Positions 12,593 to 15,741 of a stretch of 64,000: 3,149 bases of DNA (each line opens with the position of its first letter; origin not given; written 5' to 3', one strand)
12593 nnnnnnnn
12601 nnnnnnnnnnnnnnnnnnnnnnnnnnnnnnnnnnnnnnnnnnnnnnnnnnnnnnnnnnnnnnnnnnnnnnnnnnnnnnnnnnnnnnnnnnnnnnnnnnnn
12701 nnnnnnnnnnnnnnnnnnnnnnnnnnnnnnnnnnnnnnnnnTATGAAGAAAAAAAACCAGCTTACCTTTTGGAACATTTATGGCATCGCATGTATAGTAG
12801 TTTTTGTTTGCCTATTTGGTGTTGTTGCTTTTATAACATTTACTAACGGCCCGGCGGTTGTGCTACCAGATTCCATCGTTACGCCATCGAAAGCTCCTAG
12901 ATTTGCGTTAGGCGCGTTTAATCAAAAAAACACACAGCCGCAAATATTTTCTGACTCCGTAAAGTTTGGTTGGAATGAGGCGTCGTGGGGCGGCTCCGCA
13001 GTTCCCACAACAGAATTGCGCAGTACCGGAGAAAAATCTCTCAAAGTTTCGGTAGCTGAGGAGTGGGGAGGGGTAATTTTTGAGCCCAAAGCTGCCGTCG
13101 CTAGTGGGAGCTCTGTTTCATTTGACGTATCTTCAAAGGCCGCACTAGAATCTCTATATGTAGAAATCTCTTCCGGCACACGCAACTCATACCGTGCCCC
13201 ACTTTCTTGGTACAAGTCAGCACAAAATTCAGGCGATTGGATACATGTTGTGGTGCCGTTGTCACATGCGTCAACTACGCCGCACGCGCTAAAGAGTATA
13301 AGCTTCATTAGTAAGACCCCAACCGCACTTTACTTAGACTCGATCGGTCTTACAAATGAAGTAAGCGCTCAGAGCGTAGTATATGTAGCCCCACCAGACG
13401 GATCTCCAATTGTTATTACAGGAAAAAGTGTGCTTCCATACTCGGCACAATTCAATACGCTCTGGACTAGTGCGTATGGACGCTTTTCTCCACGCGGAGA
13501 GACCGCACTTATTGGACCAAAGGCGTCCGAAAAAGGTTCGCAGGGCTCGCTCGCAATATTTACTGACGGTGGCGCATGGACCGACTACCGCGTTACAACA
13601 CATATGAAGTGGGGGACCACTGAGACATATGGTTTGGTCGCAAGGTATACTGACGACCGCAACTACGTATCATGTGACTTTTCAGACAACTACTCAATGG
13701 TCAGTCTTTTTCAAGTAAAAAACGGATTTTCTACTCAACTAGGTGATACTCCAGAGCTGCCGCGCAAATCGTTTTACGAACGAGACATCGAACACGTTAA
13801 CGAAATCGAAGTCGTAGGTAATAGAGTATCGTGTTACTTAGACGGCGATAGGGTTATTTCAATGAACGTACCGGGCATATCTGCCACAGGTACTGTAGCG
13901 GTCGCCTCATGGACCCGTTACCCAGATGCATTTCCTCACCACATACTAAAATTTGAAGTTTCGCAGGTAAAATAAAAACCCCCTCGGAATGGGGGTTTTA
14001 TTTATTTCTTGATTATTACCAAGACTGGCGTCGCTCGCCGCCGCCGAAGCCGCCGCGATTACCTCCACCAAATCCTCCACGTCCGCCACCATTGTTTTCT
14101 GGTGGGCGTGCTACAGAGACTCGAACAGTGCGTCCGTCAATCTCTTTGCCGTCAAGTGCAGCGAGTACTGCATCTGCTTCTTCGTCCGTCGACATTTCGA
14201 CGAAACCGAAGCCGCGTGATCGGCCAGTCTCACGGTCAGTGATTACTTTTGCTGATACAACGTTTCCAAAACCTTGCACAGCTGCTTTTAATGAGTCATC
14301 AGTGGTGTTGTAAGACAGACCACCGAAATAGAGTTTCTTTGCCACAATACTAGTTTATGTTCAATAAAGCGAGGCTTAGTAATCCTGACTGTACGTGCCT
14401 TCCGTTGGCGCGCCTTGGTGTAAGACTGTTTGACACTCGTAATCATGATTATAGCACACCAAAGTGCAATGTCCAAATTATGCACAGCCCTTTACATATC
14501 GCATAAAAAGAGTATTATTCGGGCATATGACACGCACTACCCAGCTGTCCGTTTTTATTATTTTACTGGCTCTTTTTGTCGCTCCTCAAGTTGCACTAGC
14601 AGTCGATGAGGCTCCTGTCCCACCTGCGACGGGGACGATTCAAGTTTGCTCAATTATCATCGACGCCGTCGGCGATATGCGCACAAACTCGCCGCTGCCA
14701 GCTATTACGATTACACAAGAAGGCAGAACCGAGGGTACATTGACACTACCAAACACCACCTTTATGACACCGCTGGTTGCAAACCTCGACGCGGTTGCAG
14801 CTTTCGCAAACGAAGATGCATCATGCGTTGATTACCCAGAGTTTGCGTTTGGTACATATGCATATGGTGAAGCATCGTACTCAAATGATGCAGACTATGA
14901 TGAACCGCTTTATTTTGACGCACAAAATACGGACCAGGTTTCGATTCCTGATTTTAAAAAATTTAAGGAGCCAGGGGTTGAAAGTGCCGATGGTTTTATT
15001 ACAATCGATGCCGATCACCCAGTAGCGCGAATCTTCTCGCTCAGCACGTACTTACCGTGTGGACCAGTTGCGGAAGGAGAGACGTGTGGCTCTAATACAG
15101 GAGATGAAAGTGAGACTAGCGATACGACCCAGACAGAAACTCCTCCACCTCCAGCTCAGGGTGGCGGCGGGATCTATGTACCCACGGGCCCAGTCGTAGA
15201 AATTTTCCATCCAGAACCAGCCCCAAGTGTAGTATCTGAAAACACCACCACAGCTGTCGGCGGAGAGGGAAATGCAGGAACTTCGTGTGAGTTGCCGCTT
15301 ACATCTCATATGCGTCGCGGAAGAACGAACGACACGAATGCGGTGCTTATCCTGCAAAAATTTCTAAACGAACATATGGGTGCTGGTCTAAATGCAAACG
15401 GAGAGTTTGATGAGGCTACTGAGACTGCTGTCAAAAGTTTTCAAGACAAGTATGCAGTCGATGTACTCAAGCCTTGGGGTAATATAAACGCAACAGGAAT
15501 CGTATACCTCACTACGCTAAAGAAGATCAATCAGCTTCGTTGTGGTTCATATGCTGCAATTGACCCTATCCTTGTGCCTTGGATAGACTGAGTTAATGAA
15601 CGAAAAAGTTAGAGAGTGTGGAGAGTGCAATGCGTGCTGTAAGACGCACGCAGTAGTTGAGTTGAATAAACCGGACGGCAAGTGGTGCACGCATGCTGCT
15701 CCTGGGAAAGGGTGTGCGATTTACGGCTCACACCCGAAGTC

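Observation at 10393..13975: Fused PgaB-like deacetylase / PG-binding / PgaC-like GT2 synthase with a lectin-like partner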

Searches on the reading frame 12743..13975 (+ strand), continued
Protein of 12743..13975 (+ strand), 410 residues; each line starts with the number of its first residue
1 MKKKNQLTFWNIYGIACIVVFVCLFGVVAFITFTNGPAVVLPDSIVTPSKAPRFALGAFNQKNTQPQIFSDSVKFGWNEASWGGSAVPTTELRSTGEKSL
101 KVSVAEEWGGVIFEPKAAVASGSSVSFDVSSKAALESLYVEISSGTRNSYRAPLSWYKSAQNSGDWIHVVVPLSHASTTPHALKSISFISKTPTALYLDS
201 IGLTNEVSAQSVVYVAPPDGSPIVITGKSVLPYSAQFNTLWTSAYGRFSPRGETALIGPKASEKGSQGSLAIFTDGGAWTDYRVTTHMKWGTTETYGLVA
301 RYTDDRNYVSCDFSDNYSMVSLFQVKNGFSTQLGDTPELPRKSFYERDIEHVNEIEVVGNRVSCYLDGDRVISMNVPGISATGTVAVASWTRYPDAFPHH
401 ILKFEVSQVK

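Call 73: search_protein_families(library=pfam, proteins=[L010:4675-6552:+, L010:6632-7975:+, L010:7980-9512:+, L010:9509-10303:+, L011:94-1410:+], max_evalue=0.01)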
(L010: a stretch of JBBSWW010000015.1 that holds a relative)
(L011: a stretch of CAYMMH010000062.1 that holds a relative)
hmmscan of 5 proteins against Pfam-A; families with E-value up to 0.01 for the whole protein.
L010:4675-6552:+ (625 aa): 1 family
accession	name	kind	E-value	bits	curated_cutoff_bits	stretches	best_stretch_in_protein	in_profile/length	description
PF01522.26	Polysacc_deac_1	-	1.9e-16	60.6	23.1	1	235-386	2-115/124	Polysaccharide deacetylase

L010:6632-7975:+ (447 aa): 7 families
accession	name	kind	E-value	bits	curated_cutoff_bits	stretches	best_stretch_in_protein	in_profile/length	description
PF00535.33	Glycos_transf_2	-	1.7e-35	122.9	23.3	1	80-244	1-164/168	Glycosyl transferase family 2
PF13641.12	Glyco_tranf_2_3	-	2.3e-18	67.5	27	1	79-331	3-228/230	Glycosyltransferase like family 2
PF03142.21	Chitin_synth_2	-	1.5e-16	60.6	27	1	151-339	196-379/527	Chitin synthase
PF13632.12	Glyco_trans_2_3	-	6e-10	39.7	27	1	163-391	5-189/198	Glycosyl transferase family group 2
PF10111.15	Glyco_tranf_2_2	-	1.8e-08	34.6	27.3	1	82-183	3-108/276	Glycosyltransferase like family 2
PF13506.12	Glyco_transf_21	-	3.4e-06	27.1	21.7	1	142-243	15-113/174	Glycosyl transferase family 21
PF13704.12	Glyco_tranf_2_4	-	0.0068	17.3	27.5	0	86-144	1-54/98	Glycosyl transferase family 2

L010:7980-9512:+ (510 aa): 1 family
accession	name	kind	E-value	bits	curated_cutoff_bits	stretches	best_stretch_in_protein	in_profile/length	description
PF01522.26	Polysacc_deac_1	-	8.8e-16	58.4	23.1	1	125-267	3-110/124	Polysaccharide deacetylase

L010:9509-10303:+ (264 aa): 0 families

L011:94-1410:+ (438 aa): 6 families
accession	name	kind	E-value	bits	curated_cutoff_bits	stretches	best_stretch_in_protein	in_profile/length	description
PF00535.33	Glycos_transf_2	-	3e-27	96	23.3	1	93-259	1-164/168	Glycosyl transferase family 2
PF13641.12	Glyco_tranf_2_3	-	2e-21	77.5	27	1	90-323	1-229/230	Glycosyltransferase like family 2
PF03142.21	Chitin_synth_2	-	1.8e-13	50.4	27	1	167-329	196-378/527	Chitin synthase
PF13632.12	Glyco_trans_2_3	-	1.8e-09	38.2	27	1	175-391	1-173/198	Glycosyl transferase family group 2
PF13506.12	Glyco_transf_21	-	9e-09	35.5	21.7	1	163-323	21-174/174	Glycosyl transferase family 21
PF10111.15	Glyco_tranf_2_2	-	9.3e-05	22.5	27.3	1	93-220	1-135/276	Glycosyltransferase like family 2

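Call 79: find_encoding_contigs(protein=P0140, flank=5000, max_places=2)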
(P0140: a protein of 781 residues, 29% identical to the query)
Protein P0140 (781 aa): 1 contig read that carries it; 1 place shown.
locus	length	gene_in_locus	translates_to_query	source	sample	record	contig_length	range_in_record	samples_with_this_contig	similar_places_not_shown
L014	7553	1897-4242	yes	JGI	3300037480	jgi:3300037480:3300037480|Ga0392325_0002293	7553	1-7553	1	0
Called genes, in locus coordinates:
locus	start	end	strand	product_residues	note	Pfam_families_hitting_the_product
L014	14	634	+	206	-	PF00984:UDPG_MGDP_dh, PF03720:UDPG_MGDP_dh_C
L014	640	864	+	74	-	-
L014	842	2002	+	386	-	PF00535:Glycos_transf_2, PF10111:Glyco_tranf_2_2 (weak), PF13641:Glyco_tranf_2_3, PF01644:Chitin_synth_1, PF03142:Chitin_synth_2, PF13632:Glyco_trans_2_3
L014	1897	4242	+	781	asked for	PF01522:Polysacc_deac_1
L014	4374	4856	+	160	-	PF04002:RadC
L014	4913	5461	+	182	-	-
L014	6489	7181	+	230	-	-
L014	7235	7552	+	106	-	?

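Call 80: find_encoding_contigs(protein=P0221, flank=5000, max_places=2)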
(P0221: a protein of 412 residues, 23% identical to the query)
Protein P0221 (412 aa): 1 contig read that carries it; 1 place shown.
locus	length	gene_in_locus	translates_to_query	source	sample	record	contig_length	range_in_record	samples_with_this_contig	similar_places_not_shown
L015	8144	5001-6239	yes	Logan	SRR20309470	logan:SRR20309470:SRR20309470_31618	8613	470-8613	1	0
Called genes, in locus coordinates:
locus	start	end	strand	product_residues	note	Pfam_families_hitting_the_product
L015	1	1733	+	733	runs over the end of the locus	?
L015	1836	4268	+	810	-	PF01522:Polysacc_deac_1, PF01471:PG_binding_1 (faint), PF13506:Glyco_transf_21, PF00535:Glycos_transf_2, PF10111:Glyco_tranf_2_2, PF13641:Glyco_tranf_2_3, PF01644:Chitin_synth_1 (weak), PF13632:Glyco_trans_2_3, +1 more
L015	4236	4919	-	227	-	-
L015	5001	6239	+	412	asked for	-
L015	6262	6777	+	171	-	PF00188:CAP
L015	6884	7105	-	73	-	-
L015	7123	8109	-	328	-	PF00070:Pyr_redox (faint), PF00890:FAD_binding_2 (faint), PF01134:GIDA (faint), PF01266:DAO (faint), PF01494:FAD_binding_3 (faint), PF07992:Pyr_redox_2, PF12831:FAD_oxidored (weak), PF13738:Pyr_redox_3, +3 more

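Call 81: find_encoding_contigs(protein=P0148, flank=5000, max_places=2)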
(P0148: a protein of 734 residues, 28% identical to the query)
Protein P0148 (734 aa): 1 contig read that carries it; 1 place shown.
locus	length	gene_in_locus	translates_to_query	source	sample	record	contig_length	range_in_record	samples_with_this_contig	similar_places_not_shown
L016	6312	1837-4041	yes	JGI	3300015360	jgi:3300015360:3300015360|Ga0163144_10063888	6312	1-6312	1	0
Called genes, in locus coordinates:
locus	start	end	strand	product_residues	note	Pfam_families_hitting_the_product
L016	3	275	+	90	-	?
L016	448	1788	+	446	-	PF13506:Glyco_transf_21, PF13641:Glyco_tranf_2_3, PF00535:Glycos_transf_2, PF10111:Glyco_tranf_2_2 (weak), PF03142:Chitin_synth_2, PF13632:Glyco_trans_2_3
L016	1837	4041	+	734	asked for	PF01522:Polysacc_deac_1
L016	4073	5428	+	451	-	PF13641:Glyco_tranf_2_3 (faint), PF13632:Glyco_trans_2_3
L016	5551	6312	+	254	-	?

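Call 82: find_encoding_contigs(protein=P0152, flank=5000, max_places=2)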
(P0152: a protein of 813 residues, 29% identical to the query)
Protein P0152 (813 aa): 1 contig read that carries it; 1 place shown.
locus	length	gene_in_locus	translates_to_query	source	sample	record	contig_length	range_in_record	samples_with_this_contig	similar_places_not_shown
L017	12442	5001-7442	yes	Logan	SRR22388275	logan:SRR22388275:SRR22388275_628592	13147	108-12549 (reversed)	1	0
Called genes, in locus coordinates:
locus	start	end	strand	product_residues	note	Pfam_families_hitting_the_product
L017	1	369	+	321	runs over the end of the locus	?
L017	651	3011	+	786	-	PF02190:LON_substr_bdg, PF00004:AAA, PF07728:AAA_5, PF22667:Lon_lid, PF05362:Lon_C, PF13541:ChlI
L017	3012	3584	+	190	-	PF02245:Pur_DNA_glyco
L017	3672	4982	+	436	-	PF13506:Glyco_transf_21, PF00535:Glycos_transf_2, PF10111:Glyco_tranf_2_2, PF13641:Glyco_tranf_2_3, PF03142:Chitin_synth_2, PF01644:Chitin_synth_1 (weak), PF13632:Glyco_trans_2_3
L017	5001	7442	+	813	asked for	PF01522:Polysacc_deac_1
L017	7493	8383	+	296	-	-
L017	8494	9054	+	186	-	PF13189:Cytidylate_kin2, PF13238:AAA_18, PF13207:AAA_17 (weak)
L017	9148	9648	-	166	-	PF07963:N_methyl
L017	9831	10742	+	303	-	-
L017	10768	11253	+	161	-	PF04306:DUF456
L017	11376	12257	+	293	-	PF10648:Gmad2, PF10646:Germane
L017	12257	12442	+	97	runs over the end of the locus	?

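Call 83: find_encoding_contigs(protein=P0153, flank=5000, max_places=2)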
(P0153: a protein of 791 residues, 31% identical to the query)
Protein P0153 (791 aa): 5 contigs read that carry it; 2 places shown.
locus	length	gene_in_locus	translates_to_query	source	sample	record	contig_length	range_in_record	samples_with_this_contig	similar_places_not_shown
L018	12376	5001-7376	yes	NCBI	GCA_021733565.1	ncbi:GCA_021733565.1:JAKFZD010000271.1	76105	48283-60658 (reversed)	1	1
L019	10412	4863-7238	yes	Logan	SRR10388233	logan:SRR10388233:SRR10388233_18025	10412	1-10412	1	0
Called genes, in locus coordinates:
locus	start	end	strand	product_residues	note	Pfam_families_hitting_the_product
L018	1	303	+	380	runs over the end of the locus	PF00056:Ldh_1_N (faint), PF01488:Shikimate_DH (weak), PF01118:Semialdhyde_dh (faint)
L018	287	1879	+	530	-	PF16927:HisKA_7TM, PF02518:HATPase_c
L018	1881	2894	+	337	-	PF01170:UPF0020, PF05175:MTS (weak), PF11599:AviRa (faint), PF13847:Methyltransf_31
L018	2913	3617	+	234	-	PF01209:Ubie_methyltran (weak), PF03848:TehB (weak), PF13847:Methyltransf_31, PF08241:Methyltransf_11, PF08242:Methyltransf_12, PF13649:Methyltransf_25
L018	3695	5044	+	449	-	PF13506:Glyco_transf_21, PF01644:Chitin_synth_1 (faint), PF00535:Glycos_transf_2, PF10111:Glyco_tranf_2_2, PF13641:Glyco_tranf_2_3, PF03142:Chitin_synth_2, PF13632:Glyco_trans_2_3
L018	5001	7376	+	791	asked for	PF01522:Polysacc_deac_1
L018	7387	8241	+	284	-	-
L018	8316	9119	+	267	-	-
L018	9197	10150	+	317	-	PF00579:tRNA-synt_1b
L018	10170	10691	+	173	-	PF13302:Acetyltransf_3 (weak), PF00583:Acetyltransf_1, PF13420:Acetyltransf_4, PF13673:Acetyltransf_10 (weak), PF13508:Acetyltransf_7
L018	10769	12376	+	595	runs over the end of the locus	PF00005:ABC_tran, PF13304:AAA_21 (faint)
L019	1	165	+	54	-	?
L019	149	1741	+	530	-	PF16927:HisKA_7TM, PF02518:HATPase_c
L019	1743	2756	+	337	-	PF01170:UPF0020, PF05175:MTS (weak), PF11599:AviRa (faint), PF13847:Methyltransf_31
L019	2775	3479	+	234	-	PF01209:Ubie_methyltran (weak), PF03848:TehB (weak), PF13847:Methyltransf_31, PF08241:Methyltransf_11, PF08242:Methyltransf_12, PF13649:Methyltransf_25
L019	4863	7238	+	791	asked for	PF01522:Polysacc_deac_1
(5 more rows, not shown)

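Call 85: search_protein_families(library=ncbifam, proteins=[L016:448-1788:+, L018:3695-5044:+, L010:6632-7975:+], max_evalue=1e-10)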
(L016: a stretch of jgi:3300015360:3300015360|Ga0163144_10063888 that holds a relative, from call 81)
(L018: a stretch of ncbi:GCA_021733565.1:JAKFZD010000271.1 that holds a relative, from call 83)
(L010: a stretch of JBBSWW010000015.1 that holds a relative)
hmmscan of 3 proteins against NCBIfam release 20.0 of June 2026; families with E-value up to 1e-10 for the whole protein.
L016:448-1788:+ (446 aa): 3 families
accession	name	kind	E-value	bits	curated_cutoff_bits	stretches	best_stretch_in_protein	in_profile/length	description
TIGR04242.1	nodulat_NodC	equivalog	1.3e-44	152.8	550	1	75-446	27-394/395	chitooligosaccharide synthase NodC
TIGR03937.1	PgaC_IcaA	equivalog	5.6e-35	121.1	422.3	1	60-389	8-325/407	poly-beta-1,6-N-acetyl-D-glucosamine synthase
TIGR03111.1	glyc2_xrt_Gpos1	hypoth_equivalog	1.1e-20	73.8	363.95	1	69-406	22-372/439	TIGR03111 family XrtG-associated glycosyltransferase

L018:3695-5044:+ (449 aa): 10 families
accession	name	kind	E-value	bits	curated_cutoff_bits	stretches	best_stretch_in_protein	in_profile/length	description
TIGR04242.1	nodulat_NodC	equivalog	8e-50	169.9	550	1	77-449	24-394/395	chitooligosaccharide synthase NodC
TIGR03937.1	PgaC_IcaA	equivalog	1.4e-36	126.4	422.3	1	60-382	5-315/407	poly-beta-1,6-N-acetyl-D-glucosamine synthase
TIGR03111.1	glyc2_xrt_Gpos1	hypoth_equivalog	1.7e-20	73.2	363.95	1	93-343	41-294/439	TIGR03111 family XrtG-associated glycosyltransferase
NF047588.1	GlcsyltransPgfSStrep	equivalog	8.1e-13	48.3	500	1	103-245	3-145/308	glycosyltransferase PgfS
NF007482.0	PRK10073.1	equivalog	1.6e-12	47.1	423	1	101-211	6-113/334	glycosyltransferase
NF041875.1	EPS_EpsD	equivalog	4.1e-12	46.1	370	1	103-268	1-166/325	exopolysaccharide biosynthesis glycosyltransferase EpsD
TIGR03965.1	mycofact_glyco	equivalog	4.6e-12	45.5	280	1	99-226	72-197/467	mycofactocin biosynthesis glycosyltransferase MftF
TIGR03030.1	CelA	equivalog_domain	8e-12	44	699.1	0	98-146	126-177/714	UDP-forming cellulose synthase catalytic subunit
TIGR04283.1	glyco_like_mftF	equivalog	1e-11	44.9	182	1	103-214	1-103/221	TIGR04283 family arsenosugar biosynthesis glycosyltransferase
TIGR03472.1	HpnI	equivalog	8.9e-11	41.2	310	0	93-369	33-298/373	bacteriohopanetetrol glucosamine biosynthesis glycosyltransferase HpnI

L010:6632-7975:+ (447 aa): 8 families
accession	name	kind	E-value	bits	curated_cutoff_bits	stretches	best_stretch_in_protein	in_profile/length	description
TIGR03937.1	PgaC_IcaA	equivalog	1.5e-39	136.1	422.3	1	37-254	5-221/407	poly-beta-1,6-N-acetyl-D-glucosamine synthase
TIGR04242.1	nodulat_NodC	equivalog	1.1e-32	113.5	550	1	74-274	45-248/395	chitooligosaccharide synthase NodC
NF047683.1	TeichurnBiosyTuaG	equivalog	2e-20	73.5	400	1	75-180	4-110/252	teichuronic acid biosynthesis protein TuaG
NF007482.0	PRK10073.1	equivalog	5.3e-18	65.1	423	1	75-186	4-115/334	glycosyltransferase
TIGR03111.1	glyc2_xrt_Gpos1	hypoth_equivalog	1.1e-17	64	363.95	1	75-245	47-228/439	TIGR03111 family XrtG-associated glycosyltransferase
TIGR03965.1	mycofact_glyco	equivalog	3.9e-16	59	280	1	67-202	64-199/467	mycofactocin biosynthesis glycosyltransferase MftF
NF053739.1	GlytfEpsEBac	equivalog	1.8e-14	53.4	450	1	79-181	3-107/265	glycosyltransferase EpsE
NF041394.1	GtaseAglG_Halo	equivalog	3.8e-12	46.1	440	1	90-192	16-117/304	glucosyl-dolichyl phosphate glucuronosyltransferase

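Call 90: search_dna_similar(query=L018:3695-5044:+, collection=plasmids, mode=protein, max_rows=12)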
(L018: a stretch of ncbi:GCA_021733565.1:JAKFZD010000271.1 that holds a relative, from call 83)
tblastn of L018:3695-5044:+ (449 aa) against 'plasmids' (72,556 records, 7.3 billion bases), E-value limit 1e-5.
Records with a match: 983; places in all: 1132; records where one place covers at least 80% of the query: 154.
Best place of each record, by identity: <60% 983.
By first word of the organism name: Rhizobium 209; Sinorhizobium 153; Ralstonia 129; Bacillus 109; Escherichia 38; Lactococcus 17; Lactiplantibacillus 13; Ensifer 12; Sulfitobacter 11; Enterococcus 10; and 132 more.
By predicted mobility (MOB-suite, as given by PLSDB): non-mobilizable 361; conjugative 359; mobilizable 263.
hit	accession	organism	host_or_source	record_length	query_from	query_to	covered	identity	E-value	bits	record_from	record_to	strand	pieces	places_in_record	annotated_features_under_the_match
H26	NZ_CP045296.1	Paenibacillus cellulositrophicus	cell culture,Thai soil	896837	59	449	87%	36.3%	1e-66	238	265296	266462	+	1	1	glycosyltransferase family 2 protein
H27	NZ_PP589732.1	Lactococcus sp.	Bacterial culture,Dairy environment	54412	57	449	88%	32.5%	1e-53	200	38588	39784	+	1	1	glycosyltransferase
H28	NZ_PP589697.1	Lactococcus sp.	Bacterial culture,Dairy environment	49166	57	449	88%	32.5%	2e-53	200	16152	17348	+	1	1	glycosyltransferase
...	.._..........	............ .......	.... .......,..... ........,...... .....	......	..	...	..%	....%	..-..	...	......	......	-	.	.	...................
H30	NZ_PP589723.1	Lactococcus sp.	Bacterial culture,Dairy environment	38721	96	449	79%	34.0%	9e-53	197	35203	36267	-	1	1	glycosyltransferase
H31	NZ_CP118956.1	Enterococcus faecium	Type strain bacterial culture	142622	96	449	79%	34.0%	9e-53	197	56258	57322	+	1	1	glycosyltransferase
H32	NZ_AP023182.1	Paraburkholderia sp. PGU19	Physopelta gutta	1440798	99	449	78%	30.4%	3e-44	173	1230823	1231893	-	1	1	record has no annotation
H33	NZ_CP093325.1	Bacillus sp. N5-665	whole organism,peat soil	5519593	95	440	77%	29.8%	9e-29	127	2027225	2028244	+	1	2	none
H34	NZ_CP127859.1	Kocuria rosea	single cell culture,deep sea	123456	64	439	84%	27.3%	9e-30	130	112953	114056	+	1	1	bifunctional polysaccharide deacetylase/glycosyltransferase family 2 ...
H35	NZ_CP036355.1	Bacillus sp. SYJ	Pelodiscus sinensis,tissue sample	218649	103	449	77%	29.5%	1e-39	159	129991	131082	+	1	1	hasA: hyaluronan synthase HasA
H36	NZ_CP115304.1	Bacillus tropicus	Tryonyx sinensis (Chinese soft-shell ...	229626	103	449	77%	29.5%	1e-39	159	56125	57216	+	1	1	hasA: hyaluronan synthase HasA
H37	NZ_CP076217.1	Bacillus anthracis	soil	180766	103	449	77%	29.5%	1e-39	159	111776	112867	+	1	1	hasA: hyaluronan synthase HasA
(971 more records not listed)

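Call 92: get_annotated_region(hit=H37, flank=300)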
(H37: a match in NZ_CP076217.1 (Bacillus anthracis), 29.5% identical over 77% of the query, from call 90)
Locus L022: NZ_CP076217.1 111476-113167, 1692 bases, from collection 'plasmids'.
description: Bacillus anthracis strain SA020 plasmid pXO1, complete sequence
organism: Bacillus anthracis (NCBI taxid 1392)
taxonomy: Bacteria; Bacillota; Bacilli; Bacillales; Bacillaceae; Bacillus; Bacillus anthracis
host: -; source: soil; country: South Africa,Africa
typing (MOB-suite, as given by PLSDB): conjugative; replicon rep_cluster_125; relaxase MOBP; mating-pair formation MPF_T
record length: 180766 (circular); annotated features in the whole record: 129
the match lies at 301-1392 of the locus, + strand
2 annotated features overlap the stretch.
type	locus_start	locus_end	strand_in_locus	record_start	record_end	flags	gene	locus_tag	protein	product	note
predicted_resistance_gene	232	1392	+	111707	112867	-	hasA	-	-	hyaluronan synthase HasA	predicted by amrfinderplus; class ; identity 98.19%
CDS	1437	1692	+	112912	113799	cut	galU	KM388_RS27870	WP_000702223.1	UTP--glucose-1-phosphate uridylyltransferase GalU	GO:0009225 - nucleotide-sugar metabolic process [Evidence IEA]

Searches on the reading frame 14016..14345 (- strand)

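Call 3: search_protein_families(library=pfam, proteins=[window:14016-14345:-], max_evalue=0.01)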
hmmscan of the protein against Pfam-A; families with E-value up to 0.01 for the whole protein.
window:14016-14345:- (109 aa): 1 family
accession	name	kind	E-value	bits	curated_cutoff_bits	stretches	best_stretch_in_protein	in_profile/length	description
PF00076.28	RRM_1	-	6.1e-21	74.5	20.7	1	5-75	1-70/70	RNA recognition motif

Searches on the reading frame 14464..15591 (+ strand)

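Call 3: search_protein_families(library=pfam, proteins=[window:14464-15591:+], max_evalue=0.01)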
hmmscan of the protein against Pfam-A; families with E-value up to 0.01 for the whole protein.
window:14464-15591:+ (375 aa): 1 family
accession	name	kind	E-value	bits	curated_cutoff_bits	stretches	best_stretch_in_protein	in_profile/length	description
PF01471.23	PG_binding_1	-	3.4e-05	24.4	23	1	292-330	3-41/57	Putative peptidoglycan binding domain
